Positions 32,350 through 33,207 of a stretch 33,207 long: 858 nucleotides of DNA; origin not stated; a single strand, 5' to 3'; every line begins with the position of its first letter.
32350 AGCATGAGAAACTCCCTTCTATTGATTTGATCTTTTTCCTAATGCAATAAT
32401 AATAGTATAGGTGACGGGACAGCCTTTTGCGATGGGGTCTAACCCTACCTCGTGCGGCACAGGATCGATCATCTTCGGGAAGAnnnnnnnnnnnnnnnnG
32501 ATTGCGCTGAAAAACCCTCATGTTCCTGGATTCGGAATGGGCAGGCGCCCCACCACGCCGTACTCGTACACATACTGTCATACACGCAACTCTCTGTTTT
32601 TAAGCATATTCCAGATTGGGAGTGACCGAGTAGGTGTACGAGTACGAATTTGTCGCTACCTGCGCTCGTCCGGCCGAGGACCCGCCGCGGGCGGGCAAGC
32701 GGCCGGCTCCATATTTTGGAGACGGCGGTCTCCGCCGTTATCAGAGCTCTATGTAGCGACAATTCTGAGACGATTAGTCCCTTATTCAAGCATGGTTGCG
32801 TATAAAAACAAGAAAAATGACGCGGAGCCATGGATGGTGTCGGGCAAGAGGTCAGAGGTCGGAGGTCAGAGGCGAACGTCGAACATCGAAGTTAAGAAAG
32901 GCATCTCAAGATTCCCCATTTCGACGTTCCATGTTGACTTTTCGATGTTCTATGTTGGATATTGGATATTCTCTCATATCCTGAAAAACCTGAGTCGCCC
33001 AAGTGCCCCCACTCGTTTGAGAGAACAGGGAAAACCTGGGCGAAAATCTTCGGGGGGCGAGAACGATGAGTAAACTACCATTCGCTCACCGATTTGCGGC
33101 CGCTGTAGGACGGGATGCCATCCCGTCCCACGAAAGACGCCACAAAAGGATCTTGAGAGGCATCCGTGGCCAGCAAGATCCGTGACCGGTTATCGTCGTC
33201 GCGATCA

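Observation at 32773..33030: Best-preserved copy of a composite intergenic element: conserved core, heptamer-periodic hairpin arms and a shared tail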

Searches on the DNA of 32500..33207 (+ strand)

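Call 37: search_rna_families(source=window, start=32500, end=33207, threshold=evalue, max_evalue=10, show_alignments=2)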
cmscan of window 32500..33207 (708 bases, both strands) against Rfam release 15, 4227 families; matches with E-value up to 10: 5.
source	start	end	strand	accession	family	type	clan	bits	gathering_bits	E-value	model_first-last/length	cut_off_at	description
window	32558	32647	-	RF04073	mir-727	Gene; miRNA;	-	17.4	104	2.1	1-91/91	no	mir-727 microRNA precursor family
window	32558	32647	-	RF04176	mir-3149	Gene; miRNA;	-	15.8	100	6.8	1-83/83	no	mir-3149 microRNA precursor family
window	32560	32645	+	RF04176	mir-3149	Gene; miRNA;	-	15.5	100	7.8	1-83/83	no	mir-3149 microRNA precursor family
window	32900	33081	-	RF02197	TP73-AS1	Gene; lncRNA;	-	14.4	75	2.2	1-161/161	no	TP73 antisense RNA 1 conserved region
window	32673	32778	-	RF02344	ar14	Gene; sRNA;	-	12.8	58.8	7.6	1-123/123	no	Alphaproteobacterial ar14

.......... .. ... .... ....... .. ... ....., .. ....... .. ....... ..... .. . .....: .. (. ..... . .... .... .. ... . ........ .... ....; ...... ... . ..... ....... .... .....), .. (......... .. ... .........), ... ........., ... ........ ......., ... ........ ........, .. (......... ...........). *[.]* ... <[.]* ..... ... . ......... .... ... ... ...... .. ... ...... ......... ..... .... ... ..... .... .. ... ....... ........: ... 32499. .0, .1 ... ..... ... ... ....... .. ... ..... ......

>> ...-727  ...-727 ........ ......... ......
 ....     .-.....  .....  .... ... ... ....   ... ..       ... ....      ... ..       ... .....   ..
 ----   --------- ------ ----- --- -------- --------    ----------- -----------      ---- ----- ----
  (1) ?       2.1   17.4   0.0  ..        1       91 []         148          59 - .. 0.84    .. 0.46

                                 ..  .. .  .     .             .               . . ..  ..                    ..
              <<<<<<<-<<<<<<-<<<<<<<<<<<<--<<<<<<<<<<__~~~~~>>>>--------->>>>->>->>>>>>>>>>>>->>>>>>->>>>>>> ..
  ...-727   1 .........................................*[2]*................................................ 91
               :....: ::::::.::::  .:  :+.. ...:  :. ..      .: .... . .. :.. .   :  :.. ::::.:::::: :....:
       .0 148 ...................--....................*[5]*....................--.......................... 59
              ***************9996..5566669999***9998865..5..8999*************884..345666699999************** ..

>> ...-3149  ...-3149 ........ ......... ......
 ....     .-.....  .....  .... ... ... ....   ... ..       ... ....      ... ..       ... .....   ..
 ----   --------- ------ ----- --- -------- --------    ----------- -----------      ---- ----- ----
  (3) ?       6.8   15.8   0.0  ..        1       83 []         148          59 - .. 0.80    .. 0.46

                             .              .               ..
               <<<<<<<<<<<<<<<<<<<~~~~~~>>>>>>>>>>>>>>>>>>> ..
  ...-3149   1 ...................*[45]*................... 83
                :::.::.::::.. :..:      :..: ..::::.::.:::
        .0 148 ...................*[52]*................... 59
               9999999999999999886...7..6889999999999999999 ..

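Call 73: search_dna_similar(query=window:32760-33040:+, collection=plasmids, mode=distant, max_evalue=0.01, max_rows=10)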
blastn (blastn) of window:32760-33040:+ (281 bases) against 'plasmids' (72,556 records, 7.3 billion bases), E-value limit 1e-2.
No match.

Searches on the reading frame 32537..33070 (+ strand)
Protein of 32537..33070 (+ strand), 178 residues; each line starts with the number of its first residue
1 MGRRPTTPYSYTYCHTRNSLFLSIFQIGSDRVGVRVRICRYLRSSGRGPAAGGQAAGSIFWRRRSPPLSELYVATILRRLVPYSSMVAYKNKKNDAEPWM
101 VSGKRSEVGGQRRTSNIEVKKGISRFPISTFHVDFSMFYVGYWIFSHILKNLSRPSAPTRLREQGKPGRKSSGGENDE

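Call 34: find_homologous_proteins(query=window:32537-33070:+, max_evalue=10)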
Query window:32537-33070:+ (178 aa): 1 proteins with E <= 10 among 57 candidates.
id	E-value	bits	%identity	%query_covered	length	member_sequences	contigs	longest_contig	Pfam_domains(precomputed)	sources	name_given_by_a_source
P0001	9.0e-116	402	100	100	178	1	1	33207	-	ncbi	-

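Call 35: find_encoding_contigs(protein=P0001, flank=10000, max_places=6)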
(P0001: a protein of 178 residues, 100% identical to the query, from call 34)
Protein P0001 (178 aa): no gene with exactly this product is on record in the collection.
